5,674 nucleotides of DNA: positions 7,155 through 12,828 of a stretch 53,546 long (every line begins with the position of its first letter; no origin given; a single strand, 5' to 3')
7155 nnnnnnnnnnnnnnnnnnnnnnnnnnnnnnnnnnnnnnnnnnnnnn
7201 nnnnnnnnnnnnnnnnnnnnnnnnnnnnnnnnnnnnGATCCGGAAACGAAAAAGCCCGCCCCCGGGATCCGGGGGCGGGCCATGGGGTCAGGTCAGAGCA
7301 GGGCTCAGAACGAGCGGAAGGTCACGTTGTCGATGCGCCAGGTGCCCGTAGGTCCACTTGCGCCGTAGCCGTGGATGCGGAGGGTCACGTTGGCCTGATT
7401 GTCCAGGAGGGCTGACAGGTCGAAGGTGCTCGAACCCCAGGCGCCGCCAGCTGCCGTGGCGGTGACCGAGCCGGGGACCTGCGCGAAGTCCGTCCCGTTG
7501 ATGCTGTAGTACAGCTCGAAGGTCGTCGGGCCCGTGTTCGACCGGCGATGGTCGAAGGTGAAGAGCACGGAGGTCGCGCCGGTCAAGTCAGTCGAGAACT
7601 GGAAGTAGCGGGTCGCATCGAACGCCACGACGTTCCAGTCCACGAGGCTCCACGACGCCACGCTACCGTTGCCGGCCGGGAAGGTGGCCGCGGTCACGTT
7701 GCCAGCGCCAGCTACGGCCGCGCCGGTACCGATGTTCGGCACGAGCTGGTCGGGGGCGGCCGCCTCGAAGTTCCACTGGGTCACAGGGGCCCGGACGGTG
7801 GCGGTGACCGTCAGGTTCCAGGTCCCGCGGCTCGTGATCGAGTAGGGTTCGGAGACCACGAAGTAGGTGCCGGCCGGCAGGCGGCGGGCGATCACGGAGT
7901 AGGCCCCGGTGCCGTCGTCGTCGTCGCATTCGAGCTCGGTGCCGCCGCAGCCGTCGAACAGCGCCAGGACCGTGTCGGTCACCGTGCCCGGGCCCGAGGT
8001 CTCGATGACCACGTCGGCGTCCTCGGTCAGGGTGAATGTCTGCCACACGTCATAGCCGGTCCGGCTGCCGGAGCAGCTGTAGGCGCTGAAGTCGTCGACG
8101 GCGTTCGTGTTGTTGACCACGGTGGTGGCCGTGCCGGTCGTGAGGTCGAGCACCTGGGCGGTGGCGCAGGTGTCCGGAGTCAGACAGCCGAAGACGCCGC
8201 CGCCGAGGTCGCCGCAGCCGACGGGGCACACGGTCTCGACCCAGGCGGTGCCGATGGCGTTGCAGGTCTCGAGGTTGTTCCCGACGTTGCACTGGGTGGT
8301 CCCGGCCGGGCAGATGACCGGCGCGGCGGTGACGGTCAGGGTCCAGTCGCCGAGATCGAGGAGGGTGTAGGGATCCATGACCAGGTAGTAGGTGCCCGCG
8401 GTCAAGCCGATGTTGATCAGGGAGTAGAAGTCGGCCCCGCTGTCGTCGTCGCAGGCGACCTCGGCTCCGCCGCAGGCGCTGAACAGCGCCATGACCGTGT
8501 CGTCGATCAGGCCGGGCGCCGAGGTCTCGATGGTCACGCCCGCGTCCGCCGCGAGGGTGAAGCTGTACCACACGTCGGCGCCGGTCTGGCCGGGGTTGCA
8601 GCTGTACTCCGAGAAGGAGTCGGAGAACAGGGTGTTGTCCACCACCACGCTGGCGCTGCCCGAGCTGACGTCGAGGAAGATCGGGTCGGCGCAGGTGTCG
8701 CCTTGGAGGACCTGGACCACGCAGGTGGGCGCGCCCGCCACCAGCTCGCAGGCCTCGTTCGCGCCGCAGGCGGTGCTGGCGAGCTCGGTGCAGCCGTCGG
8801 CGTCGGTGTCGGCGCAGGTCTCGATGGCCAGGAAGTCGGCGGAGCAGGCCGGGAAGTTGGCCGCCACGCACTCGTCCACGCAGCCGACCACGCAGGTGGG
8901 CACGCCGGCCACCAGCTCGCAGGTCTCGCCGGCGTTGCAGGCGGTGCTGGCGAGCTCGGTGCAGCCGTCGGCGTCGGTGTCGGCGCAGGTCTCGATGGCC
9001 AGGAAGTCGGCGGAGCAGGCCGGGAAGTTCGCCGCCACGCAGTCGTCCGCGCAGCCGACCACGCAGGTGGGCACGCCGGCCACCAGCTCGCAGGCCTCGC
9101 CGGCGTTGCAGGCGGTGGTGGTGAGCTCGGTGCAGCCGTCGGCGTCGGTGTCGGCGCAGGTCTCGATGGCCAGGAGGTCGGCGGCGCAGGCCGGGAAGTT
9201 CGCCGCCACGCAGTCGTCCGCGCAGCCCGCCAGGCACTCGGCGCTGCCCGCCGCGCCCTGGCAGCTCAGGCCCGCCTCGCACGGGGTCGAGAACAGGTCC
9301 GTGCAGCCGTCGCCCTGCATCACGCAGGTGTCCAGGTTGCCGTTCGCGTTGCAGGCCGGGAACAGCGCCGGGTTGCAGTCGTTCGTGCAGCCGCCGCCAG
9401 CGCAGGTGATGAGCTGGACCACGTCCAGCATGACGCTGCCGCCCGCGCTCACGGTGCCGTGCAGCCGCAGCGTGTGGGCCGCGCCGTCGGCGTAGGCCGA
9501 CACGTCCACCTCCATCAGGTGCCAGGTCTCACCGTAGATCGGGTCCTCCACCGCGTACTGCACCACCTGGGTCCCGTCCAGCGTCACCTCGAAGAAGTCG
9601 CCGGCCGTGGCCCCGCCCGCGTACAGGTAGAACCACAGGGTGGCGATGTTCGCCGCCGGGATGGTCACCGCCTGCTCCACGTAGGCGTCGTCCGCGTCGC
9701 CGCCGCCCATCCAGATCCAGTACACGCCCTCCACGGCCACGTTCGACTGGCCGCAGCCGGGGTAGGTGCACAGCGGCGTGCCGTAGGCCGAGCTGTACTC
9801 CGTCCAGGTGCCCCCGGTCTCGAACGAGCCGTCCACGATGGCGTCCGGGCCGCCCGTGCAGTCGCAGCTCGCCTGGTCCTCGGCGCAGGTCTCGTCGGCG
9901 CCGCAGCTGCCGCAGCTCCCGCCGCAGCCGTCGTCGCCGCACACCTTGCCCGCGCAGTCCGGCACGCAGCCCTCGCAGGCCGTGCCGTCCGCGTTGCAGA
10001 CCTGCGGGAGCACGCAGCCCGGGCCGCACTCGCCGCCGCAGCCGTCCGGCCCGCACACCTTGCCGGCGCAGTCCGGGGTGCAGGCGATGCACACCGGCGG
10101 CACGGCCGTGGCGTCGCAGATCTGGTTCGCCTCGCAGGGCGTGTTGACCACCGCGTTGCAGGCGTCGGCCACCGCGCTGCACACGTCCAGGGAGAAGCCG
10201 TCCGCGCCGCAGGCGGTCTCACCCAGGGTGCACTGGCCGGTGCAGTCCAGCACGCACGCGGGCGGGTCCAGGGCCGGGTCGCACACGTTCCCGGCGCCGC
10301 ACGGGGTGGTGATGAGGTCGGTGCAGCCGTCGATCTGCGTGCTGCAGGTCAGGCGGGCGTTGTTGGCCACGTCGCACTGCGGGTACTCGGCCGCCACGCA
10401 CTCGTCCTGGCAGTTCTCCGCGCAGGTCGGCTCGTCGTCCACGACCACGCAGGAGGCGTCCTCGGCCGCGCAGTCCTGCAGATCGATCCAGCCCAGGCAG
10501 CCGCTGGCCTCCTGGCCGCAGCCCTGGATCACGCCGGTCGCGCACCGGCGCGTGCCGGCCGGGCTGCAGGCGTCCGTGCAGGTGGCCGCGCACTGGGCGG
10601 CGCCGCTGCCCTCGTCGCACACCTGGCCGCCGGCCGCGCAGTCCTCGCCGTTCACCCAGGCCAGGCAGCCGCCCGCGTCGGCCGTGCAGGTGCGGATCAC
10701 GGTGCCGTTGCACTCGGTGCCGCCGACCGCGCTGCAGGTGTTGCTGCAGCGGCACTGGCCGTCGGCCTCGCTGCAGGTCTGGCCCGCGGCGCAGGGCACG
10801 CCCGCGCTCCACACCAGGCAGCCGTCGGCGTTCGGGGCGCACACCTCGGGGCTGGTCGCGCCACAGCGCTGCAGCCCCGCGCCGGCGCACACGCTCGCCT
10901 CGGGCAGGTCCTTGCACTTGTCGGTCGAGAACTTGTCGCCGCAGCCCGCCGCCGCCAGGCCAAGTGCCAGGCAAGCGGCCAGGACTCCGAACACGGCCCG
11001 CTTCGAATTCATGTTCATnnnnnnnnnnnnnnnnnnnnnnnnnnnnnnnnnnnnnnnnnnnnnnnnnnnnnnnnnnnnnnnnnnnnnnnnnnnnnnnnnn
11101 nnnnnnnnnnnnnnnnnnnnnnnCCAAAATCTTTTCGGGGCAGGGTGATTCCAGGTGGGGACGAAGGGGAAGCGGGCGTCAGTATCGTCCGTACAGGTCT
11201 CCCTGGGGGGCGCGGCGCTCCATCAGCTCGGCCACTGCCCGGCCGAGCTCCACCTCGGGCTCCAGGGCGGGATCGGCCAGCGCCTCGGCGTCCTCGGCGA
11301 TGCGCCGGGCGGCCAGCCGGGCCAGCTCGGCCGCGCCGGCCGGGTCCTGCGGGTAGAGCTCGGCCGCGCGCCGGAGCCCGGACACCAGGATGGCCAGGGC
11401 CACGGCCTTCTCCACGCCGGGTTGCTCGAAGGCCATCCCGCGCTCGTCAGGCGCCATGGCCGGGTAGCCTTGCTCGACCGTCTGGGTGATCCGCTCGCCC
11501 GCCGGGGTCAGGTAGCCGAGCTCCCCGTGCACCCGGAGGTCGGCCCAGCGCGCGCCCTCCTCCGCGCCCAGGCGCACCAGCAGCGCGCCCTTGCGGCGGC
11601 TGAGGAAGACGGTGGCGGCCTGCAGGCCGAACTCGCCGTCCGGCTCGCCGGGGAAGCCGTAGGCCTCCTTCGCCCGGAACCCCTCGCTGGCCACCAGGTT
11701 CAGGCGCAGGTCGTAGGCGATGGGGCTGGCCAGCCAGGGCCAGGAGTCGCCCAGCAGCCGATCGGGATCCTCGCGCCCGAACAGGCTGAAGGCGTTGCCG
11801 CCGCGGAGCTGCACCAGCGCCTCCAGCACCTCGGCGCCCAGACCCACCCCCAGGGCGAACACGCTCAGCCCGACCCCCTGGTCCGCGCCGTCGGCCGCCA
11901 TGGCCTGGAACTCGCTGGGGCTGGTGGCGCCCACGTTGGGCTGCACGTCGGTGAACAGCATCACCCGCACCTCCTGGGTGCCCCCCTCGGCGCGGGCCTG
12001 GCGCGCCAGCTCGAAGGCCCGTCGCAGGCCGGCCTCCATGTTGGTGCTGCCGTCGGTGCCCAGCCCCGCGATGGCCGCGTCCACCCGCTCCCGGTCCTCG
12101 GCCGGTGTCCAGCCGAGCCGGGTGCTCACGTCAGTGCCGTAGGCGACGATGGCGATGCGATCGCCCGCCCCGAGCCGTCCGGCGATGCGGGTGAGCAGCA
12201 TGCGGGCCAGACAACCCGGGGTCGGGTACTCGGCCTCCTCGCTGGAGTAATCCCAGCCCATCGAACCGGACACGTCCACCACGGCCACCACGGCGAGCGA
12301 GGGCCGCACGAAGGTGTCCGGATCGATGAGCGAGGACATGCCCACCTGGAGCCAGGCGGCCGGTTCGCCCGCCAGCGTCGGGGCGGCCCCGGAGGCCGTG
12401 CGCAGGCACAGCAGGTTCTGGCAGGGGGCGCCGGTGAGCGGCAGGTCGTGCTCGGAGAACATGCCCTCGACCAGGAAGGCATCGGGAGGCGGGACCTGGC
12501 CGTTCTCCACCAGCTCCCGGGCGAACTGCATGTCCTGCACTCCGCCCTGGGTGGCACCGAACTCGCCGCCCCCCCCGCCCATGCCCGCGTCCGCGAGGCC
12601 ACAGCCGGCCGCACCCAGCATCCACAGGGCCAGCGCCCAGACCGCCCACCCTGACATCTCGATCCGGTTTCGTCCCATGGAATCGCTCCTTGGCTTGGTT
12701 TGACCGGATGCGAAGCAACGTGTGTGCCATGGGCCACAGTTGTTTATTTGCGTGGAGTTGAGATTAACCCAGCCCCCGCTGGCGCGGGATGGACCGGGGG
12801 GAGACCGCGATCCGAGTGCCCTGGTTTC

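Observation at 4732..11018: Recent tandem duplication (exact 3824-bp period) creating two giant cysteine-rich lipoprotein paralogs, with near-identical about 1.9 kb 5' blocks and divergent 3' ends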

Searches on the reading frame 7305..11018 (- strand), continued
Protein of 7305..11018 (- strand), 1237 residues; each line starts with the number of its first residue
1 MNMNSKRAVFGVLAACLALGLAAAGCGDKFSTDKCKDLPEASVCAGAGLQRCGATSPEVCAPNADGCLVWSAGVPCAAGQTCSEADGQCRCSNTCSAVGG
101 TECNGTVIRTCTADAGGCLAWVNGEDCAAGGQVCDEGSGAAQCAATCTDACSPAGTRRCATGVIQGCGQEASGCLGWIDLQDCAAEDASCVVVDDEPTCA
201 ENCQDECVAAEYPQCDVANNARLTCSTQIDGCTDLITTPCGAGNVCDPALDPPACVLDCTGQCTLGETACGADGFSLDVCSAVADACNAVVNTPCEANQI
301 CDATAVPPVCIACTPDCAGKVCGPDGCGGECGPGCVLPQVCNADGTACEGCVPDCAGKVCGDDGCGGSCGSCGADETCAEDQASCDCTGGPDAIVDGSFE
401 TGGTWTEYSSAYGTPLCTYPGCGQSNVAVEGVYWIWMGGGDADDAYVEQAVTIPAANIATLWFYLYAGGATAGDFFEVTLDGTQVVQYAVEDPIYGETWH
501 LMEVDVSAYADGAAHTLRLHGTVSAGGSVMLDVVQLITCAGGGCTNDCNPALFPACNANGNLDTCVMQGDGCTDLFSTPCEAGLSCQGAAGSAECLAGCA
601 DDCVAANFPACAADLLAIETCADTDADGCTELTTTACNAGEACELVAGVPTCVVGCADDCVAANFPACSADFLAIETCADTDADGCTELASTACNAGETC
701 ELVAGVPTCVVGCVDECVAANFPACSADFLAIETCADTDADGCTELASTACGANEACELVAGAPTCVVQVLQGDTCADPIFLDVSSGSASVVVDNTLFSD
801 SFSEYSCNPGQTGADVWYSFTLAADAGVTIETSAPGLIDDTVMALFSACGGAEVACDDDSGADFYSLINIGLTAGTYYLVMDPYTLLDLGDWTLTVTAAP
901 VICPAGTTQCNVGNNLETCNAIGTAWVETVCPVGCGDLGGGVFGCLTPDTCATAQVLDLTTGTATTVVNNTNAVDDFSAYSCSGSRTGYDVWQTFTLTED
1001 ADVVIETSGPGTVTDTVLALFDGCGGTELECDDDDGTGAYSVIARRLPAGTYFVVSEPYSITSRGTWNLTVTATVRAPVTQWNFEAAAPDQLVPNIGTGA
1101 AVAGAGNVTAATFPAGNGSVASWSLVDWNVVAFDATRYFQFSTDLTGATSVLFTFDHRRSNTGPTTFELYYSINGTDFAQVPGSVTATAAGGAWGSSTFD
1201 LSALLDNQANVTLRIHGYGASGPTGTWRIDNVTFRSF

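Call 27: find_encoding_contigs(protein=P0126, flank=10000, max_places=4)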
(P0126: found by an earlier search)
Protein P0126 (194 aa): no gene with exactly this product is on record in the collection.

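Call 33: find_related_loci(query=A1, collection=genome_contigs, flank=10000)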
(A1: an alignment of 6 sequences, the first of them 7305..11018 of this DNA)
Query A1 (1237 aa) in genome_contigs; peptide patterns used: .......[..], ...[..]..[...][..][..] (x = any residue, [..] = any of these).
597 stretches matched a pattern (row limit reached: there are more); 169 encode a relative of the query (tblastn E <= 1e-3); the best 80 are kept; 78 distinct loci.
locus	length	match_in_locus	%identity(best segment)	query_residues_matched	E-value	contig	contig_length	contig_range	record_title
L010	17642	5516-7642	25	313-1081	2e-24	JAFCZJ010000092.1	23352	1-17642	MAG: Deltaproteobacteria bacterium isolate AB_03_Bin_195 AB_03_Bin_195_scaffold_1461, whole genome shotgun sequence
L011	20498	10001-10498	36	44-766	5e-22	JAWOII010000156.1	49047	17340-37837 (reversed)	MAG: Enhygromyxa sp. isolate CWP5-2.bin.157 k191_3123126, whole genome shotgun sequence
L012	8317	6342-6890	61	232-378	3e-18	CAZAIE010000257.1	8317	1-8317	MAG TPA_asm: uncultured Myxococcaceae bacterium isolate binchicken_co269_54 genome assembly, contig: NODE_8898_length_83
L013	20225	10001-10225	67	313-378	9e-18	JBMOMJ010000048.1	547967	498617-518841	MAG: Myxococcota bacterium isolate Betzabe_MAG047 MAG047_48, whole genome shotgun sequence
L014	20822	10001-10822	54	224-404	5e-16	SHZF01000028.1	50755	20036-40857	MAG: Myxococcales bacterium isolate Baikal-deep-G138 BACOMB-C2667, whole genome shotgun sequence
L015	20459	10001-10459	57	255-392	8e-16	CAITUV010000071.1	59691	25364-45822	MAG: uncultured Myxococcales bacterium isolate LaPlata_bin-3248 genome assembly, contig: bin-3248:71/88, whole genome sh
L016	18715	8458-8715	57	311-398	1e-14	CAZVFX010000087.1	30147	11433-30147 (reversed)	MAG TPA_asm: uncultured Myxococcales bacterium isolate binchicken_co141_516 genome assembly, contig: NODE_6784_length_30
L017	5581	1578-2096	35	378-536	2e-14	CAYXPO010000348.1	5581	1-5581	MAG TPA_asm: uncultured Nitrospirales bacterium isolate binchicken_co117_52 genome assembly, contig: NODE_24518_length_5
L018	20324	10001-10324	60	313-388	5e-14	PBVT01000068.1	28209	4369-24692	MAG: Myxococcales bacterium isolate RS415 TaraRedSea_contig_140799, whole genome shotgun sequence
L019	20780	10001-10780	42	284-385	1e-13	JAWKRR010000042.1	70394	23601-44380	MAG: Myxococcota bacterium isolate BC1.85 BC1.85.fa-42, whole genome shotgun sequence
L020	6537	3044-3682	48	308-389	2e-13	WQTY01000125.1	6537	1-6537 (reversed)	MAG: Proteobacteria bacterium isolate Cu122P3bin5 JGI20164J26629_10002236, whole genome shotgun sequence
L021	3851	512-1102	39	284-386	3e-13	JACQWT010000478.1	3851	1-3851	MAG: Deltaproteobacteria bacterium isolate NC_groundwater_1496_Pr4_B-0.1um_72_3 SR1-18-B1_scaffold_558738, whole genome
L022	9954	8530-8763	54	313-389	2e-12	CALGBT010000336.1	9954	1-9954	MAG TPA_asm: uncultured proteobacterium isolate ERR2206791_bin.31_CONCOCT_v1.1_MAG genome assembly, contig: ERZ890953.18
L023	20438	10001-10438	55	313-425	1e-12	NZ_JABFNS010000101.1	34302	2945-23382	Myxococcus xanthus strain AM003 NODE_101_length_34302_cov_50.6658, whole genome shotgun sequence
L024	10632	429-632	59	312-394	1e-12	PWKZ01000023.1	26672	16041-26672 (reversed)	MAG: Bradymonadales bacterium isolate CSSed10_215 CS-Sed10-C2691, whole genome shotgun sequence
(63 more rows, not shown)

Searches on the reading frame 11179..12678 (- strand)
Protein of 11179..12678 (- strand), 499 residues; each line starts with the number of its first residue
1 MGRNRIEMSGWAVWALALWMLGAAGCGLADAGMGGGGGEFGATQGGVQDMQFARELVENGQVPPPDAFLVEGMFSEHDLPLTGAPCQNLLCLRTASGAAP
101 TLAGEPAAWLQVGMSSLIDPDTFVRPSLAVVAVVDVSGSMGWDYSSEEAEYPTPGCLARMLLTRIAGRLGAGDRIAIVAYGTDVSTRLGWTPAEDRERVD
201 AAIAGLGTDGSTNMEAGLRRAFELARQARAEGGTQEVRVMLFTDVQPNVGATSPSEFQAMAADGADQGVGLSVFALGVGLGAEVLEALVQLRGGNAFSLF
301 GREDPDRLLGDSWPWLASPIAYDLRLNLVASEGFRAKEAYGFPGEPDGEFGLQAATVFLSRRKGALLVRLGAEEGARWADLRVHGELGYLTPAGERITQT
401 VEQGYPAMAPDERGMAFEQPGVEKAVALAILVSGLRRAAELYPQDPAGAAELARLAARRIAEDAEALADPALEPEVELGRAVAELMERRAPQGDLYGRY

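Call 37: search_protein_families(library=pfam, proteins=[window:11179-12678:-], max_evalue=1)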
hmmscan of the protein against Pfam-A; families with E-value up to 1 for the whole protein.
window:11179-12678:- (499 aa): 4 families
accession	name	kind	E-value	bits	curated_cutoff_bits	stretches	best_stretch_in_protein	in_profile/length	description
PF13519.12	VWA_2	-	3.1e-13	50.7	27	1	130-244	1-105/107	von Willebrand factor type A domain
PF00092.34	VWA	-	1.6e-08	35.4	23.8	1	130-293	2-152/174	von Willebrand factor type A domain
PF13768.12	VWA_3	-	6.7e-07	29.9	27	1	130-296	3-153/155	von Willebrand factor type A domain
PF09543.15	DUF2379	-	0.0035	18.3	21.1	1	207-248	63-104/116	Protein of unknown function (DUF2379)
